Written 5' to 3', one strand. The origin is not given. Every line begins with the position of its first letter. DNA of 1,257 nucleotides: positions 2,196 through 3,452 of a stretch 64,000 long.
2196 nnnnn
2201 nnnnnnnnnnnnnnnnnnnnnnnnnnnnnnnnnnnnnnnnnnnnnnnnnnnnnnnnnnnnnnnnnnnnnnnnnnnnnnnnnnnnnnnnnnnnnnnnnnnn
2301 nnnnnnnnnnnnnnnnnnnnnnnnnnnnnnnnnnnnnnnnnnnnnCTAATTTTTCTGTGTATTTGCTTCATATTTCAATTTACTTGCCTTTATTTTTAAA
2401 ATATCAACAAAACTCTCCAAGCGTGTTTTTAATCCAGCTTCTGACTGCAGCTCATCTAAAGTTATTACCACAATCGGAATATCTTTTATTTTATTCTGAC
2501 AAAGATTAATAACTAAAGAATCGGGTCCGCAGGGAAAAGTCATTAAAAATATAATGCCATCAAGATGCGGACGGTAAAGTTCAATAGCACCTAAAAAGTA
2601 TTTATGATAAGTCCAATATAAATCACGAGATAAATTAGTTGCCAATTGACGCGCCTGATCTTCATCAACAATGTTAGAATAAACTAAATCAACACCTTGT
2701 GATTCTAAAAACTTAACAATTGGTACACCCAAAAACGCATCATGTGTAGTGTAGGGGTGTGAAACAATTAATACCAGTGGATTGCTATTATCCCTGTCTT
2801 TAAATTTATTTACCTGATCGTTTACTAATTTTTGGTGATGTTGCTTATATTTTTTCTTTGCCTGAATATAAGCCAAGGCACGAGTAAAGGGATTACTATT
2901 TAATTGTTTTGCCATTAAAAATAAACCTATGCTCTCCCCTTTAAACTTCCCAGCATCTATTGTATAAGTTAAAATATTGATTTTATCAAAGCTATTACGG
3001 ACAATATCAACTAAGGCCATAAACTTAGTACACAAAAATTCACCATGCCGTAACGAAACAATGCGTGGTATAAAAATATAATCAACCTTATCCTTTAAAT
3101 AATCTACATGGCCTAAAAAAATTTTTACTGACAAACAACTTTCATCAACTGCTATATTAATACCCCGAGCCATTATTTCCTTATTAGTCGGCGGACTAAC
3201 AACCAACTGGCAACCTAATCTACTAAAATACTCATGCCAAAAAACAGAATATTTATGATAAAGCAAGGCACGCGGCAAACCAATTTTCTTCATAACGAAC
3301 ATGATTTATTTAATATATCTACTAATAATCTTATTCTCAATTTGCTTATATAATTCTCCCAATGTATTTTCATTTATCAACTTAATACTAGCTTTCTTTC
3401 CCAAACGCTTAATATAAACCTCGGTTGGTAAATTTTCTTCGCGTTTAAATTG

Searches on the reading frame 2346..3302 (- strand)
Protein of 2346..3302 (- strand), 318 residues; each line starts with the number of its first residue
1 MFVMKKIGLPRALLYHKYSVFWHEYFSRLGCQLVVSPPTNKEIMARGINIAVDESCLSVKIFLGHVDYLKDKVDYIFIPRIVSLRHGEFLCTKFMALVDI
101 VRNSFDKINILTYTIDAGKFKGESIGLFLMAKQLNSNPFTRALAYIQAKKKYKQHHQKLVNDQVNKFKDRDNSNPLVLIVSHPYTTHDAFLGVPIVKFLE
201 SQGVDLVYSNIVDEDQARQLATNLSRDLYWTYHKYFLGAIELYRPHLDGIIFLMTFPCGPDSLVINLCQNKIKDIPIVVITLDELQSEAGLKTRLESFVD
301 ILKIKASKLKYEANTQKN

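Call 4: search_protein_families(library=pfam, proteins=[window:2346-3302:-], max_evalue=0.01)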
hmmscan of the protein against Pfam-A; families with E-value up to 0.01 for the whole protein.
window:2346-3302:- (318 aa): 2 families
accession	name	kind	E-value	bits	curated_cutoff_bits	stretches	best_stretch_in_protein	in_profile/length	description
PF09989.15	DUF2229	-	1.7e-44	152.5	29.4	1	6-209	1-215/218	CoA enzyme activase uncharacterised domain (DUF2229)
PF06050.19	HGD-D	-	0.00023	21.3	28.4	1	246-302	283-342/342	2-hydroxyglutaryl-CoA dehydratase, D-component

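Call 6: search_solved_structures(query=window:2346-3302:-, max_evalue=1)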
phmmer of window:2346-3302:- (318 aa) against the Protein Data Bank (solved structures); distinct sequences matched with E-value up to 1: 4.
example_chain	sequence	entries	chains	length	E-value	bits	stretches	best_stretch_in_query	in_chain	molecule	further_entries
3o3m_B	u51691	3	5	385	0.065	15.8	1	241-305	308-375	beta subunit 2-hydroxyacyl-CoA dehydratase | beta-subunit 2-hydroxyacyl-CoA dehydratase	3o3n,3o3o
5x5y_F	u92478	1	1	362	0.49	12.9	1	109-151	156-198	Uncharacterized protein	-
9doh_F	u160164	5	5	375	0.52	12.8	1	109-151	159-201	Lipopolysaccharide export system permease protein LptF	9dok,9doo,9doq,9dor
7sa6_A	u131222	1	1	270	0.94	12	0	114-177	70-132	Factor H-binding protein 2416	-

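Call 8: search_protein_families(library=ncbifam, proteins=[window:2346-3302:-], max_evalue=0.01)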
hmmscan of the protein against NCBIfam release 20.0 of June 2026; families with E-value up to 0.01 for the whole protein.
window:2346-3302:- (318 aa): 0 families

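Call 12: find_homologous_proteins(query=window:2346-3302:-, max_evalue=0.00001)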
Query window:2346-3302:- (318 aa): 1172 proteins with E <= 0.00001 among 2477 candidates; the best 120 are listed.
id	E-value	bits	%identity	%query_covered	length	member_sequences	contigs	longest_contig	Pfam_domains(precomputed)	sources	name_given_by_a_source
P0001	2.2e-209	712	100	99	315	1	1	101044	PF09989.16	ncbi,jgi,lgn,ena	ncbi:MAG: acyl-CoA dehydratase activase-related protein [Patescibacteria group bacterium]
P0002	5.9e-124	431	62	95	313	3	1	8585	PF09989.16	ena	-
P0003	8.4e-123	428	62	95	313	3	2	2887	PF06050.20,PF09989.16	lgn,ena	-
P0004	1.2e-121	424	62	93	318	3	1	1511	PF09989.16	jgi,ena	-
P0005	5.0e-121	422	62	95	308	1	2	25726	PF09989.16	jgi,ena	jgi:predicted nucleotide-binding protein (sugar kinase/HSP70/actin superfamily)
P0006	8.1e-121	421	60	97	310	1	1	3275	PF09989.16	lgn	-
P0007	9.0e-121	421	62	94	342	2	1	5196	PF09989.16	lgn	-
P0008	6.8e-120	418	63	95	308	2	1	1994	PF09989.16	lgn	-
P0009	6.8e-120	418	62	95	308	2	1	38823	PF09989.16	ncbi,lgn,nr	ncbi:MAG: acyl-CoA dehydratase activase-related protein [bacterium]|nr:acyl-CoA dehydratase activase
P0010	7.9e-120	418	61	93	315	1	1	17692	PF09989.16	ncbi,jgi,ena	jgi:predicted nucleotide-binding protein (sugar kinase/HSP70/actin superfamily)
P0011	3.7e-119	416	60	93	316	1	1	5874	PF09989.16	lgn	-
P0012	4.2e-119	416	58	95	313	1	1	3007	PF09989.16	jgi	-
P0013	6.5e-119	415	60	95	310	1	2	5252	PF09989.16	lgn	-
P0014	7.4e-119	415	59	95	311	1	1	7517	PF09989.16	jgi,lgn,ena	-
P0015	8.2e-119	415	58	95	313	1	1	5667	PF09989.16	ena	-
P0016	1.6e-118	414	59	94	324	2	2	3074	PF09989.16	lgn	-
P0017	5.1e-118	412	58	95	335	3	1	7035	PF09989.16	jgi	jgi:predicted nucleotide-binding protein (sugar kinase/HSP70/actin superfamily)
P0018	1.5e-116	407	59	95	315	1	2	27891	PF09989.16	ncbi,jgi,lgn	ncbi:MAG: acyl-CoA dehydratase activase-related protein [Candidatus Staskawiczbacteria bacterium]|jg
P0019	2.7e-116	406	58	95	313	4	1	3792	PF09989.16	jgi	jgi:predicted nucleotide-binding protein (sugar kinase/HSP70/actin superfamily)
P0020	6.9e-116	405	57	95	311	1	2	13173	PF09989.16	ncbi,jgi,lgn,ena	ncbi:MAG: acyl-CoA dehydratase activase-related protein [bacterium]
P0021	1.9e-115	404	58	95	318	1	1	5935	PF09989.16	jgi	jgi:predicted nucleotide-binding protein (sugar kinase/HSP70/actin superfamily)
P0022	2.4e-115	403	57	95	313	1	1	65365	PF09989.16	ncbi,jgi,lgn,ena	ncbi:MAG: acyl-CoA dehydratase activase-related protein [Candidatus Paceibacterota bacterium]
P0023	3.5e-115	403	59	95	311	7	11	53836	PF09989.16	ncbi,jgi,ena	-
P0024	7.3e-115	402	58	94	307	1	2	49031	PF09989.16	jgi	jgi:predicted nucleotide-binding protein (sugar kinase/HSP70/actin superfamily)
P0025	1.2e-114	401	58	95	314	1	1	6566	PF09989.16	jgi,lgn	jgi:predicted nucleotide-binding protein (sugar kinase/HSP70/actin superfamily)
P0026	3.9e-114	399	58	94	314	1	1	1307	PF09989.16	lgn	-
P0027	5.8e-114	399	58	94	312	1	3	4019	PF09989.16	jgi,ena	-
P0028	7.6e-114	398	59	94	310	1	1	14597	PF09989.16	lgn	-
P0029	1.1e-113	398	58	95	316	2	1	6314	PF09989.16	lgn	-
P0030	1.3e-113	397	59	96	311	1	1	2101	PF09989.16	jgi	-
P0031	1.7e-113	397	58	94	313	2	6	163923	PF09989.16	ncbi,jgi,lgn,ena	-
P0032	2.4e-113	397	56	94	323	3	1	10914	PF09989.16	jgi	-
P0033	2.8e-113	396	58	94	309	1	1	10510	PF09989.16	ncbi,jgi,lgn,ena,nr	ncbi:hypothetical protein KKA24_03575 [Patescibacteria group bacterium]|nr:hypothetical protein [Pat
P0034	4.1e-113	396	57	95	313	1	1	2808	PF09989.16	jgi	jgi:predicted nucleotide-binding protein (sugar kinase/HSP70/actin superfamily)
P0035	4.4e-113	396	58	97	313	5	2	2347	PF09989.16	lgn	-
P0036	4.7e-113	396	57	97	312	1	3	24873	PF09989.16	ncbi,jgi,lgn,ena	ncbi:MAG: acyl-CoA dehydratase activase-related protein [Candidatus Paceibacterota bacterium]|jgi:pr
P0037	7.0e-113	395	56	95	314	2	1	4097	PF09989.16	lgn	-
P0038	2.1e-112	394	57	94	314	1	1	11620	PF09989.16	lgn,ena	-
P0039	2.1e-112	394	57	96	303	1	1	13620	PF06050.20,PF09989.16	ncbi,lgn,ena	-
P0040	2.4e-112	393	57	94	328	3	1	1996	PF09989.16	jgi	-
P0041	2.7e-112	393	57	95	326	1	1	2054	PF09989.16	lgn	-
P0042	3.2e-112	393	56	96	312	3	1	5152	PF09989.16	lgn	-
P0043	4.3e-112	393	56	95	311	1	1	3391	PF09989.16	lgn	-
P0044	2.1e-111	390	57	95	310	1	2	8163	PF09989.16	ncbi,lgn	-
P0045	3.9e-111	389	57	94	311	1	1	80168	PF09989.16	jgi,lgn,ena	-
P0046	4.4e-111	389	57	96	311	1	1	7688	PF09989.16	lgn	-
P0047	7.3e-111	388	57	95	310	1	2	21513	PF09989.16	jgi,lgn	jgi:predicted nucleotide-binding protein (sugar kinase/HSP70/actin superfamily)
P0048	1.8e-110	387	58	95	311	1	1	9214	PF09989.16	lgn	-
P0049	2.4e-110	387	56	94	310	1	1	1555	PF09989.16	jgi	-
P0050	3.1e-110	386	55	97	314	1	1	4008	PF09989.16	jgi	jgi:predicted nucleotide-binding protein (sugar kinase/HSP70/actin superfamily)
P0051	3.2e-110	386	58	97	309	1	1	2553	PF06050.20,PF09989.16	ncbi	-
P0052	4.0e-110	386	56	94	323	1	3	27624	PF09989.16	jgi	jgi:predicted nucleotide-binding protein (sugar kinase/HSP70/actin superfamily)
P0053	5.4e-110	386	56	95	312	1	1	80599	PF09989.16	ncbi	-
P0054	6.0e-110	385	58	95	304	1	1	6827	PF09989.16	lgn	-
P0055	1.0e-109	385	56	93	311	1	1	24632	PF09989.16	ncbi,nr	ncbi:MAG: acyl-CoA dehydratase activase-related protein [Candidatus Pacebacteria bacterium]|nr:acyl-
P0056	1.2e-109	384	55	94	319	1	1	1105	PF09989.16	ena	-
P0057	1.3e-109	384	63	88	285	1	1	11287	PF09989.16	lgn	-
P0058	1.7e-109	384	59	95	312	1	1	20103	PF06050.20,PF09989.16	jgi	jgi:predicted nucleotide-binding protein (sugar kinase/HSP70/actin superfamily)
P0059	1.9e-109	384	54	93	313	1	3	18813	PF09989.16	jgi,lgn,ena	-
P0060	5.9e-109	382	55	95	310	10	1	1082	PF09989.16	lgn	-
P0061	7.0e-109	382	57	92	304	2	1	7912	PF09989.16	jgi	-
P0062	7.4e-109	382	54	98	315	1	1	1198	PF09989.16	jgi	-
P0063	3.6e-108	380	56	94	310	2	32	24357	PF09989.16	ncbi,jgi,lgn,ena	-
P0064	1.4e-107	378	55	96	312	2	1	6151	PF09989.16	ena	-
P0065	1.4e-107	378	55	94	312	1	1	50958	PF09989.16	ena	-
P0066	1.5e-107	378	56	95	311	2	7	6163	PF09989.16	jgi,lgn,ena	-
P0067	1.9e-107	377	56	95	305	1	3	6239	PF09989.16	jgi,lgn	-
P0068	2.0e-107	377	54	93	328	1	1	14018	PF09989.16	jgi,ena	-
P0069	3.8e-107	376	61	88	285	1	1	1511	PF09989.16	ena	-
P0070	4.9e-107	376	55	95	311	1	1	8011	PF09989.16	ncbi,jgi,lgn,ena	-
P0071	1.1e-106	375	55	94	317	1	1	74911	PF09989.16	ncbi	ncbi:acyl-CoA dehydratase activase-related protein [Patescibacteria group bacterium]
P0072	1.3e-106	375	52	96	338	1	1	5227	PF09989.16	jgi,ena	-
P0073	4.3e-106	373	54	97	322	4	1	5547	PF09989.16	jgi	jgi:predicted nucleotide-binding protein (sugar kinase/HSP70/actin superfamily)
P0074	5.7e-106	372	54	95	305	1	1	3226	PF09989.16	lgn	-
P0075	1.3e-105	371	55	95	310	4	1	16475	PF09989.16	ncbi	-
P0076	8.1e-105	369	51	95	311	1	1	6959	PF09989.16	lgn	-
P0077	1.4e-104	368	54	95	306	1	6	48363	PF09989.16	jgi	jgi:predicted nucleotide-binding protein (sugar kinase/HSP70/actin superfamily)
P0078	2.9e-104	367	54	95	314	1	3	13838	PF09989.16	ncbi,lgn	-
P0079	2.6e-103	364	51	96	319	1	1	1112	PF09989.16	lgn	-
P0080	1.0e-102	362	52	96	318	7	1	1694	PF09989.16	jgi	-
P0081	4.0e-102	360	53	94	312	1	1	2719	PF09989.16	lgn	-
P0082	7.2e-102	359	53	95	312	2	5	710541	PF09989.16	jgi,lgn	jgi:predicted nucleotide-binding protein (sugar kinase/HSP70/actin superfamily)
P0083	4.1e-101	356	51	95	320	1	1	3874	PF09989.16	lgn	-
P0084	9.8e-101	355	54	95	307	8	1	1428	PF09989.16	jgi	jgi:predicted nucleotide-binding protein (sugar kinase/HSP70/actin superfamily)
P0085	1.1e-100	355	50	96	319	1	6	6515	PF09989.16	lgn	-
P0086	3.2e-100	354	55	95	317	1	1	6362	PF09989.16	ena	-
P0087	6.2e-100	353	50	95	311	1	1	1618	PF06050.20,PF09989.16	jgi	jgi:predicted nucleotide-binding protein (sugar kinase/HSP70/actin superfamily)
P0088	8.3e-100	352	52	95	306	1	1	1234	PF09989.16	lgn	-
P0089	8.3e-100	352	53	94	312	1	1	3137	PF09989.16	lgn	-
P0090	1.8e-99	351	52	94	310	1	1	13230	PF09989.16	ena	-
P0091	3.3e-99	350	50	97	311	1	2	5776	PF09989.16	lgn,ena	-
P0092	6.5e-99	349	50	95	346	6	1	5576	PF09989.16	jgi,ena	-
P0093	6.7e-99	349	49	96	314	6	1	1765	PF09989.16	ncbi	-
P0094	1.5e-98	348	48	96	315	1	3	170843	PF09989.16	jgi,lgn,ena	-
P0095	2.2e-98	347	52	96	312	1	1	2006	PF09989.16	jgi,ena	-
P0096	2.6e-98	347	51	95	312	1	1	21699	PF09989.16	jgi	jgi:predicted nucleotide-binding protein (sugar kinase/HSP70/actin superfamily)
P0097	3.2e-98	347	49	96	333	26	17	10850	PF09989.16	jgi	-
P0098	4.4e-98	347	49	96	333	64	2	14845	PF09989.16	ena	-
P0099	7.2e-98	346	52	95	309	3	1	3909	PF09989.16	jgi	jgi:predicted nucleotide-binding protein (sugar kinase/HSP70/actin superfamily)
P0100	9.4e-98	345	52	96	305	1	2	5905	PF09989.16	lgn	-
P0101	1.0e-97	345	50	95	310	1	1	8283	PF09989.16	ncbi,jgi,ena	ncbi:MAG: acyl-CoA dehydratase activase-related protein [bacterium]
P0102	1.7e-97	345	51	95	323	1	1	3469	PF09989.16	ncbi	-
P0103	2.1e-97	344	50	96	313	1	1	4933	PF09989.16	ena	-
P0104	3.1e-97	344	52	94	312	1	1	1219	PF09989.16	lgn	-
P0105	3.3e-97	344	52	94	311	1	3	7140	PF09989.16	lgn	-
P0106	2.0e-96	341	50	96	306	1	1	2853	PF09989.16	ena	-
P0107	3.4e-96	340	51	96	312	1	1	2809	PF09989.16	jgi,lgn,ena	-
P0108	1.4e-95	338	49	95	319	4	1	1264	PF06050.20,PF09989.16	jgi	-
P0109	2.6e-95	337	51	94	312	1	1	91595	PF09989.16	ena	-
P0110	3.4e-95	337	54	95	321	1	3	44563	PF09989.16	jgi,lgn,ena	jgi:predicted nucleotide-binding protein (sugar kinase/HSP70/actin superfamily)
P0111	1.4e-94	335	52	94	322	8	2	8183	PF09989.16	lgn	-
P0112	1.9e-94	335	49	95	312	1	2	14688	PF09989.16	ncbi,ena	-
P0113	2.1e-94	334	48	100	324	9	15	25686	PF09989.16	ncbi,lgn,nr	ncbi:MAG: acyl-CoA dehydratase activase-related protein [Actinobacteria bacterium]|nr:acyl-CoA dehyd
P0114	2.4e-94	334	53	84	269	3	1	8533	PF09989.16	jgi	jgi:predicted nucleotide-binding protein (sugar kinase/HSP70/actin superfamily)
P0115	8.8e-94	332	49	97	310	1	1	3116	PF09989.16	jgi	jgi:predicted nucleotide-binding protein (sugar kinase/HSP70/actin superfamily)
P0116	1.3e-93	332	50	95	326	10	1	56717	PF09989.16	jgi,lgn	-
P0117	2.5e-93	331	50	95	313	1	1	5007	PF09989.16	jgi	jgi:predicted nucleotide-binding protein (sugar kinase/HSP70/actin superfamily)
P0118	3.4e-93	330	51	94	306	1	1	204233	PF09989.16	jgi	-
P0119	4.8e-93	330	50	95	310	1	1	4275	PF09989.16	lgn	-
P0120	1.7e-92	328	50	96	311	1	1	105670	PF09989.16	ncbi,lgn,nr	ncbi:MAG: acyl-CoA dehydratase activase-related protein [Candidatus Berkelbacteria bacterium]|nr:acy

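Call 14: find_encoding_contigs(protein=P0082, flank=6000, max_places=2)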
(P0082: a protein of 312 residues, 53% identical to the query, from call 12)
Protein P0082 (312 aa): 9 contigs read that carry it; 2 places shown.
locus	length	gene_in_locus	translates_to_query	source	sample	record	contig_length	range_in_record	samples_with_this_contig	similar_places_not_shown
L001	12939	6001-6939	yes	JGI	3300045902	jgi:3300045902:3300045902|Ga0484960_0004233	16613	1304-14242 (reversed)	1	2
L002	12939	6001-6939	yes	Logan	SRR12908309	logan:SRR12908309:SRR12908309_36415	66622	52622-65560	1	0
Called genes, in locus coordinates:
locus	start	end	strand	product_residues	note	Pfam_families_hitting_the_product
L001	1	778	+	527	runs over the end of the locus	PF01590:GAF, PF13185:GAF_2, PF13188:PAS_8 (weak), PF13426:PAS_9 (weak), PF00512:HisKA, PF02518:HATPase_c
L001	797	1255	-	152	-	PF19371:DUF5946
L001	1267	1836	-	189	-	PF13606:Ank_3 (faint), PF00023:Ank (faint), PF13857:Ank_5 (faint), PF12796:Ank_2, PF13637:Ank_4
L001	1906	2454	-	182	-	PF19315:MC_hydratase (weak), PF01575:MaoC_dehydratas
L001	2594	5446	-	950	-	PF01590:GAF, PF01590:GAF, PF13185:GAF_2, PF13492:GAF_3, PF01590:GAF, PF13185:GAF_2, PF13492:GAF_3, PF00512:HisKA, +2 more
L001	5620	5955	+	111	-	-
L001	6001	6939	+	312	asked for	PF09989:DUF2229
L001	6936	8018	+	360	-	PF09989:DUF2229 (faint)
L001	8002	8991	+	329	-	PF01869:BcrAD_BadFG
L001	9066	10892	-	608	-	PF08439:Peptidase_M3_N, PF01432:Peptidase_M3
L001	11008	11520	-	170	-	-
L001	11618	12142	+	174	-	PF00293:NUDIX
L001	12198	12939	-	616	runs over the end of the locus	PF00009:GTP_EFTU, PF22042:EF-G_D2, PF03144:GTP_EFTU_D2, PF14492:EFG_III (faint), PF00679:EFG_C, PF21018:BipA_C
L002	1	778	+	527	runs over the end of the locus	PF01590:GAF, PF13185:GAF_2, PF13188:PAS_8 (weak), PF13426:PAS_9 (weak), PF00512:HisKA, PF02518:HATPase_c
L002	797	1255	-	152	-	PF19371:DUF5946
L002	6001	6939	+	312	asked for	PF09989:DUF2229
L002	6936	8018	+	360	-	PF09989:DUF2229 (faint)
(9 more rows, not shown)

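Call 15: find_encoding_contigs(protein=P0120, flank=6000, max_places=2)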
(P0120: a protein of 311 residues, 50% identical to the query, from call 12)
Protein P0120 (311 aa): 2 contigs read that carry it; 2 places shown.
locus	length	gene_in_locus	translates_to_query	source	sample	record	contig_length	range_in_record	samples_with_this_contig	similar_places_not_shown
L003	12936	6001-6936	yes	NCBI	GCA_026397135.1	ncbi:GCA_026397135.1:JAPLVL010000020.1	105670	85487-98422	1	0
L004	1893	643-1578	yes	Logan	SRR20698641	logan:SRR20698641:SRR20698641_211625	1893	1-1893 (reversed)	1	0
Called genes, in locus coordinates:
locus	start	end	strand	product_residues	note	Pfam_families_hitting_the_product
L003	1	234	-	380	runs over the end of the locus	-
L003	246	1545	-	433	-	PF09925:DUF2157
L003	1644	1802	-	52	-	-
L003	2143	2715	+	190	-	-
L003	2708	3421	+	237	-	PF08843:AbiEii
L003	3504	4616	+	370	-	-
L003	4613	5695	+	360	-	PF01926:MMR_HSR1, PF02421:FeoB_N, PF06071:YchF-GTPase_C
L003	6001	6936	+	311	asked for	PF09989:DUF2229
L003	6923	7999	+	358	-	PF09989:DUF2229 (faint)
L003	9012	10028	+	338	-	-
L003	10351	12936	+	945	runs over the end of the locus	PF03699:UPF0182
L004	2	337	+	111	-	?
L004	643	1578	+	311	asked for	PF09989:DUF2229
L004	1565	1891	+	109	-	?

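Call 16: find_encoding_contigs(protein=P0113, flank=6000, max_places=2)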
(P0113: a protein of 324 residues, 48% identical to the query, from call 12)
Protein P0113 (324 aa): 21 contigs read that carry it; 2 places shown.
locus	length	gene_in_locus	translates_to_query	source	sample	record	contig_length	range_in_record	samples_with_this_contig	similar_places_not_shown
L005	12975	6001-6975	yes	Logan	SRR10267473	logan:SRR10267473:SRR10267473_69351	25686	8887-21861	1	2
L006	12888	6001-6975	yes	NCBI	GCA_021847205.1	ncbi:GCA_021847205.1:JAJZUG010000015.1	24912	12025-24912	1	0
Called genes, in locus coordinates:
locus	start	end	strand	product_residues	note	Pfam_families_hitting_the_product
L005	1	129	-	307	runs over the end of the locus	-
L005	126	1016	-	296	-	PF00005:ABC_tran, PF13304:AAA_21 (faint)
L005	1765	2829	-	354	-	PF01435:Peptidase_M48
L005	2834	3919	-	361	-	PF22660:RS_preATP-grasp-like, PF02222:ATP-grasp, PF17769:PurK_C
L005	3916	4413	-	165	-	PF00731:AIRC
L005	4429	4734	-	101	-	PF00543:P-II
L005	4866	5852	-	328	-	PF01300:Sua5_yciO_yrdC, PF03481:Sua5_C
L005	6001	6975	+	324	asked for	PF09989:DUF2229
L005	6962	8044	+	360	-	PF09989:DUF2229 (faint), PF06050:HGD-D (weak)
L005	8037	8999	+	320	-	PF01869:BcrAD_BadFG, PF02782:FGGY_C (faint)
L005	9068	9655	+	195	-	PF02552:CO_dh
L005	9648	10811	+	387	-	PF01855:POR_N, PF02780:Transketolase_C, PF17147:PFOR_II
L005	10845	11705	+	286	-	PF02775:TPP_enzyme_C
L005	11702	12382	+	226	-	PF01558:POR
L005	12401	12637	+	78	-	PF12797:Fer4_2 (weak), PF13237:Fer4_10, PF14697:Fer4_21, PF00037:Fer4 (weak), PF12837:Fer4_6 (weak), PF13187:Fer4_9 (weak), PF25160:LdpA_Fe-S-bd (weak), PF00037:Fer4 (weak), +2 more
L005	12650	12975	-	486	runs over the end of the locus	PF14010:PEPcase_2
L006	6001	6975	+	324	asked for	PF09989:DUF2229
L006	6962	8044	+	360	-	PF09989:DUF2229 (faint), PF06050:HGD-D (weak)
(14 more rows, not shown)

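Call 17: find_encoding_contigs(protein=P0009, flank=5000, max_places=1)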
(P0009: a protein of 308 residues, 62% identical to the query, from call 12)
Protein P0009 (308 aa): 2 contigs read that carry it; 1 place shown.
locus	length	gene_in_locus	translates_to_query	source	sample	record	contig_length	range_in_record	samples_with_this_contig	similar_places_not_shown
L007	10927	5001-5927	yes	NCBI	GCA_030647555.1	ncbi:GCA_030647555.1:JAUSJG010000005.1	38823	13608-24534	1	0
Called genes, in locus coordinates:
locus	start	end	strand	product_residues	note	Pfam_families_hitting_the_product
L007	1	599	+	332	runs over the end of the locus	PF13367:PrsW-protease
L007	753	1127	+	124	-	PF04892:VanZ-LLP1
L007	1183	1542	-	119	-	PF00453:Ribosomal_L20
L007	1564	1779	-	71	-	PF01632:Ribosomal_L35p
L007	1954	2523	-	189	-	PF05198:IF3_N, PF00707:IF3_C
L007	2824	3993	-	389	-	PF13477:Glyco_trans_4_2 (weak), PF20706:GT4-conflict (faint), PF13439:Glyco_transf_4, PF13579:Glyco_trans_4_4, PF00534:Glycos_transf_1, PF13692:Glyco_trans_1_4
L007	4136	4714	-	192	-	PF09335:VTT_dom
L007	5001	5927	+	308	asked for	PF09989:DUF2229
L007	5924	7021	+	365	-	PF06050:HGD-D (weak)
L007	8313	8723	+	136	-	PF00175:NAD_binding_1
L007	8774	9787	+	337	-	PF13091:PLDc_2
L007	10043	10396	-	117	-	PF07883:Cupin_2 (weak)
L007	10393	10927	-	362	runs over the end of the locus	PF00557:Peptidase_M24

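Call 18: find_encoding_contigs(protein=P0022, flank=5000, max_places=1)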
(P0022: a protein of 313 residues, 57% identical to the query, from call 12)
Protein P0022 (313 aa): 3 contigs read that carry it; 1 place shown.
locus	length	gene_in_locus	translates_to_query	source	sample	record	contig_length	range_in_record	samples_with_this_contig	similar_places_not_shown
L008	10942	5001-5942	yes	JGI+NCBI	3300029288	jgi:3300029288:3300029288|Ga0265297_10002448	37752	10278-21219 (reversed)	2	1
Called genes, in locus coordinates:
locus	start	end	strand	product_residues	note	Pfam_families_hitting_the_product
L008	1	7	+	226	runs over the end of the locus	PF00005:ABC_tran, PF02463:SMC_N (weak)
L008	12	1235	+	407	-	PF12704:MacB_PCD, PF02687:FtsX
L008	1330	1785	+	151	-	PF18914:DUF5666 (faint)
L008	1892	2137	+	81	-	PF14242:DUF4342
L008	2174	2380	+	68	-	PF18917:LiaI-LiaF-like_TM1, PF22570:LiaF-TM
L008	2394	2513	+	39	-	-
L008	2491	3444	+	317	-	PF07963:N_methyl (weak), PF13385:Laminin_G_3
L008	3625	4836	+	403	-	PF00270:DEAD, PF04851:ResIII, PF00271:Helicase_C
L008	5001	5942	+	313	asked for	PF09989:DUF2229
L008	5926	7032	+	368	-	PF09989:DUF2229 (weak)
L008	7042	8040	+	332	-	PF01869:BcrAD_BadFG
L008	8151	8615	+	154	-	-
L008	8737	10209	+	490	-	PF10967:DUF2769, PF01645:Glu_synthase, PF01070:FMN_dh (weak), PF00478:IMPDH, PF03060:NMO (weak)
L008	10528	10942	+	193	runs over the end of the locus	PF01300:Sua5_yciO_yrdC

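Call 19: find_encoding_contigs(protein=P0005, flank=5000, max_places=1)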
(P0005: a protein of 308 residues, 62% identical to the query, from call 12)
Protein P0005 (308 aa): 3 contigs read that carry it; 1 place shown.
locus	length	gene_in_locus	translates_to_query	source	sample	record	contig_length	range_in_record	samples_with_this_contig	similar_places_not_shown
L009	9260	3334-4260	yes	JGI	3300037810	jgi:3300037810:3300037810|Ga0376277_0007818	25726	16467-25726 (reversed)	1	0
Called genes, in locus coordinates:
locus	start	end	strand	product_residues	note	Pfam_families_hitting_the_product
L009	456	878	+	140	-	-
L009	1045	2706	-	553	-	PF00118:Cpn60_TCP1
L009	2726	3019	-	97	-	PF00166:Cpn10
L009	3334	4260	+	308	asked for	PF09989:DUF2229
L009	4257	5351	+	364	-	-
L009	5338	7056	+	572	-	PF01869:BcrAD_BadFG, PF00175:NAD_binding_1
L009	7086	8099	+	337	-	PF13091:PLDc_2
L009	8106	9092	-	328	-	-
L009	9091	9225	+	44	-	-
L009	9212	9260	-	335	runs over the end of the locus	PF01259:SAICAR_synt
